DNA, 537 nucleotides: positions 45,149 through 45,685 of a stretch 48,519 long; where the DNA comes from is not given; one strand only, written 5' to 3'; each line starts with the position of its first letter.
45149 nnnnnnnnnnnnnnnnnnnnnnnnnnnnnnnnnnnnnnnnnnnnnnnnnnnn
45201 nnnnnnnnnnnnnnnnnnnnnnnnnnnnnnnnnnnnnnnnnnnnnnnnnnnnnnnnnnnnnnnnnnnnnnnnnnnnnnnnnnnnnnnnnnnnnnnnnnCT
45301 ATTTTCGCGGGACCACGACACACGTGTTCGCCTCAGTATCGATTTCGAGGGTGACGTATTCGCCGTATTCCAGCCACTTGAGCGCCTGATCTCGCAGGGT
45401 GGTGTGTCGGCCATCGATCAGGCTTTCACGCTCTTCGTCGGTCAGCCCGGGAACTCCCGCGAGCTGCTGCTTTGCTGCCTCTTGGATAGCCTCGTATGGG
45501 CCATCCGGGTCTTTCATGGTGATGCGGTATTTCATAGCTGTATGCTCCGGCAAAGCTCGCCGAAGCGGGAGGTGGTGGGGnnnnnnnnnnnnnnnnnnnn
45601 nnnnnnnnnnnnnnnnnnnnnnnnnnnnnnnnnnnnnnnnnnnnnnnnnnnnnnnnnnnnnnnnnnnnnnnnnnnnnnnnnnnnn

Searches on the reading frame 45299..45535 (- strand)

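Call 75: search_protein_families(library=pfam, proteins=[window:45299-45535:-], max_evalue=0.05)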
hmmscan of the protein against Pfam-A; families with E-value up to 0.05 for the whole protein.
window:45299-45535:- (78 aa): 1 family
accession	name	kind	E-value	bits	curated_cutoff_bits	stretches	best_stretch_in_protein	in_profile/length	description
PF01468.23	GA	-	0.0047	17.6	24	1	18-41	8-31/55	GA module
